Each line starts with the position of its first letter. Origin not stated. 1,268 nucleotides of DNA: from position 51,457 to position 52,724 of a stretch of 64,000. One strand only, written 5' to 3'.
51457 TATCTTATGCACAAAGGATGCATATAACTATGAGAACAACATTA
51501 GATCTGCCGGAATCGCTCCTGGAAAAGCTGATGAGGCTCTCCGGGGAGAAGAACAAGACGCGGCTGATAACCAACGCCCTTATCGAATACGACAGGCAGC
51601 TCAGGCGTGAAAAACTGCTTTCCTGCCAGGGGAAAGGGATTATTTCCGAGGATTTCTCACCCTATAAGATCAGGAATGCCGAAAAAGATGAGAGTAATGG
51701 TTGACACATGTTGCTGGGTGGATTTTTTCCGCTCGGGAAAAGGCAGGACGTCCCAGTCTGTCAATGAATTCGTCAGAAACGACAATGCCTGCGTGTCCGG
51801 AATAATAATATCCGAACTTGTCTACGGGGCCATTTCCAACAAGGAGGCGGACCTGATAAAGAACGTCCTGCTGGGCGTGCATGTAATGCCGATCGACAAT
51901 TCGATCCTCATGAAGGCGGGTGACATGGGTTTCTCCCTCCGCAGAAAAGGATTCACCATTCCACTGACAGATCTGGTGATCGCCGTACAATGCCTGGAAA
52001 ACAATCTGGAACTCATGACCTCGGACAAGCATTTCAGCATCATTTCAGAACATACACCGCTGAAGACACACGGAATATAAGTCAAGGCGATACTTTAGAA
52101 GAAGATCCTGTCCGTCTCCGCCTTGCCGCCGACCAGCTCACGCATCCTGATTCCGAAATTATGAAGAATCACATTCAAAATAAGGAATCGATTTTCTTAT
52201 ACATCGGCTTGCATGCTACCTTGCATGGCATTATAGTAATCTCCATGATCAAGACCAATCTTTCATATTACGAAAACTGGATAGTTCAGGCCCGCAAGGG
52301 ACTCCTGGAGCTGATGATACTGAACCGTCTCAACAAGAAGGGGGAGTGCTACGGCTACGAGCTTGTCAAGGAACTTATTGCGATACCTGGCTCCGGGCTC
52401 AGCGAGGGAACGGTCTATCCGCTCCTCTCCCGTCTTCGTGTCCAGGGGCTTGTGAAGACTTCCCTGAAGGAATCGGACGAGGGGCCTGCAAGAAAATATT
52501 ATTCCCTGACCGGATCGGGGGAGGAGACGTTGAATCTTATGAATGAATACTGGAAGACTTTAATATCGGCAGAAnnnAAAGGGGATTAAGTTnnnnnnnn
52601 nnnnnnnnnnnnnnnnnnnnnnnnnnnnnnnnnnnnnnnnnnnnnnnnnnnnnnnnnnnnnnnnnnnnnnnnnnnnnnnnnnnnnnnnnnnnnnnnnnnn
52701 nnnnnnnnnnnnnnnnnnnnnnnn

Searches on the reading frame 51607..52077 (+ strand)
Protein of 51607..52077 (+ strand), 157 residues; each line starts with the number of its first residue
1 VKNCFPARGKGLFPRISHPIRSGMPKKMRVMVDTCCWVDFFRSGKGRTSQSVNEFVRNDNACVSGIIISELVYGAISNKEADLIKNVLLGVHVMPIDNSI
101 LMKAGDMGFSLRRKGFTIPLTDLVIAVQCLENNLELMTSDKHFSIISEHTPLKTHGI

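Call 10: search_protein_families(library=pfam, proteins=[window:51607-52077:+], max_evalue=0.001)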
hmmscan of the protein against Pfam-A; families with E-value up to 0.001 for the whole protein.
window:51607-52077:+ (157 aa): 1 family
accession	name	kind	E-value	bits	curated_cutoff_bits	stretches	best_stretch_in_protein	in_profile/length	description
PF01850.27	PIN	-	1.1e-12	49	23.6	1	30-145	1-116/120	PIN domain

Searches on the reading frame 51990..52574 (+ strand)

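Call 10: search_protein_families(library=pfam, proteins=[window:51990-52574:+], max_evalue=0.001)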
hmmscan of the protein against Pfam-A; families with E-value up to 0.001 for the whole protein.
window:51990-52574:+ (195 aa): 1 family
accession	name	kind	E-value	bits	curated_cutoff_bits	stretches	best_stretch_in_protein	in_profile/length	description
PF03551.20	PadR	-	5e-18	65.3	27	1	110-181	1-73/75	Transcriptional regulator PadR-like family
